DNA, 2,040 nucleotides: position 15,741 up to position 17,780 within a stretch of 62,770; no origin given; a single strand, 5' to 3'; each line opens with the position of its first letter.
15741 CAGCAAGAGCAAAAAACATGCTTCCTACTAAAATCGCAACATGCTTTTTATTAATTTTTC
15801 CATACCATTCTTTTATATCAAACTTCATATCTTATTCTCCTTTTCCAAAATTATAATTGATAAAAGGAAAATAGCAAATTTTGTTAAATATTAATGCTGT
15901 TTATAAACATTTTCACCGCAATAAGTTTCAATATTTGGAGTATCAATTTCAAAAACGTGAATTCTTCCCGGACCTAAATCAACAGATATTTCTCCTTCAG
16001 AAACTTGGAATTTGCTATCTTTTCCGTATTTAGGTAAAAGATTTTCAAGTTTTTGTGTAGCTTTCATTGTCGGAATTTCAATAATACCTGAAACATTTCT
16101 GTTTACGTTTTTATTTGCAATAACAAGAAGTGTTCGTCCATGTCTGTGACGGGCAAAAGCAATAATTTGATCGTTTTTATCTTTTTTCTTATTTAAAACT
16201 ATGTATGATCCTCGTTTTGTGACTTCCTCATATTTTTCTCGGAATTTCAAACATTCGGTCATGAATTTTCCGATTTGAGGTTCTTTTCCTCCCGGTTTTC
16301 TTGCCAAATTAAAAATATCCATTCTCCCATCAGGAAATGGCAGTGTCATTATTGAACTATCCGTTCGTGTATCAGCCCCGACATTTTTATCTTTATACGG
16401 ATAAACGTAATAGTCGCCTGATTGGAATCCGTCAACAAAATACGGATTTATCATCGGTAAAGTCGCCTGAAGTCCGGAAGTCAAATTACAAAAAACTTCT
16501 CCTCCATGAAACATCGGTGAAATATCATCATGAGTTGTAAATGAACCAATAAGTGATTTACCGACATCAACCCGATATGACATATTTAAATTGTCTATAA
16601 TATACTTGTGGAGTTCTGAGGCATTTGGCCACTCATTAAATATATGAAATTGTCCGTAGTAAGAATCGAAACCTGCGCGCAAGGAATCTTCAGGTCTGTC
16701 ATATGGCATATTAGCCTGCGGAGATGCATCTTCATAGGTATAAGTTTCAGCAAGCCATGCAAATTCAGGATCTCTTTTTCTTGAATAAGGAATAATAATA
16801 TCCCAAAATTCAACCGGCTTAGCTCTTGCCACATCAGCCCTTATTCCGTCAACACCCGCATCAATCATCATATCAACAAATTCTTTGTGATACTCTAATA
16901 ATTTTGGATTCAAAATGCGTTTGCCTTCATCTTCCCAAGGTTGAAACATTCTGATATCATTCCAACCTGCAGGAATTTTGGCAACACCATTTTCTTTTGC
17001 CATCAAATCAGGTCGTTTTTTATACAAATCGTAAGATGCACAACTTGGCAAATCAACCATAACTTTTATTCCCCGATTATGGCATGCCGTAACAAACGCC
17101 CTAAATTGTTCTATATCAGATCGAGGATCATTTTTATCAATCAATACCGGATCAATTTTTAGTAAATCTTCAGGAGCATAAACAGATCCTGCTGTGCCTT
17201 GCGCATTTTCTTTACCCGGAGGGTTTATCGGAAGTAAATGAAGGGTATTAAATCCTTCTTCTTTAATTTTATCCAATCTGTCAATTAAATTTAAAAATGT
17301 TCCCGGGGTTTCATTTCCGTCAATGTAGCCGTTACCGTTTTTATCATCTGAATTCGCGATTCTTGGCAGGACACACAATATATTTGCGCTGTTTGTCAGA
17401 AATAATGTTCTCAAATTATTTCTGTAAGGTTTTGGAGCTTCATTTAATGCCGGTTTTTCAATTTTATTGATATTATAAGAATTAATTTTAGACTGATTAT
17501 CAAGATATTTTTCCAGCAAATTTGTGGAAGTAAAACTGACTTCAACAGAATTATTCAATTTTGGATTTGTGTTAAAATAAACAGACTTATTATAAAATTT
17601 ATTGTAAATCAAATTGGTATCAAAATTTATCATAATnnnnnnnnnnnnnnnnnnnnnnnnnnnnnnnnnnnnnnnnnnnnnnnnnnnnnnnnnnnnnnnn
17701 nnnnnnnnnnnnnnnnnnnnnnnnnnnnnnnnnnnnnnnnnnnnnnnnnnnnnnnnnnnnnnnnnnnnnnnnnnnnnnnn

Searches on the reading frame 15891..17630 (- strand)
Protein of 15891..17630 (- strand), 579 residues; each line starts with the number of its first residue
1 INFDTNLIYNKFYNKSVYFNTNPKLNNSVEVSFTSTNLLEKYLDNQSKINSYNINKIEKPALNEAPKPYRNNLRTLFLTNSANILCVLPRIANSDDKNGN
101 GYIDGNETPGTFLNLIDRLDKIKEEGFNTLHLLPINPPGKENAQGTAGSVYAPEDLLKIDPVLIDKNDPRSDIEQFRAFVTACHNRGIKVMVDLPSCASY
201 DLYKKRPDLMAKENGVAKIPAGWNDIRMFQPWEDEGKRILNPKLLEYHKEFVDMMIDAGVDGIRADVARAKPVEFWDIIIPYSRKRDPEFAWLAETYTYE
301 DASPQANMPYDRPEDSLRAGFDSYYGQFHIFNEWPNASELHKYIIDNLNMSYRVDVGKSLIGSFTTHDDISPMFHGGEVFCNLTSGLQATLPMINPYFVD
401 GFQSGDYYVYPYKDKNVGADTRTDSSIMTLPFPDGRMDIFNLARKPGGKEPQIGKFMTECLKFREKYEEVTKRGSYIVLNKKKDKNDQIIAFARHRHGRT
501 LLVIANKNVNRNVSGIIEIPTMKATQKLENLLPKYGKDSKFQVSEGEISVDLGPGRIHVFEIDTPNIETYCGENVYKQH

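Call 10: search_protein_families(library=pfam, proteins=[window:15891-17630:-], max_evalue=0.001)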
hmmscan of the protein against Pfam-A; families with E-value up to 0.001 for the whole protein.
window:15891-17630:- (579 aa): 3 families
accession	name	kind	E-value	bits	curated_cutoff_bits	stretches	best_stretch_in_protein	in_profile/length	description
PF00128.31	Alpha-amylase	-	6.3e-06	26.1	22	0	99-194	15-87/446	Alpha amylase, catalytic domain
PF14871.12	GHL6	-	0.00062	20.4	35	0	174-217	44-88/132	Hypothetical glycosyl hydrolase 6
PF14701.12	hDGE_amylase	-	0.00064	19.4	27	0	117-193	26-97/439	Glycogen debranching enzyme, glucanotransferase domain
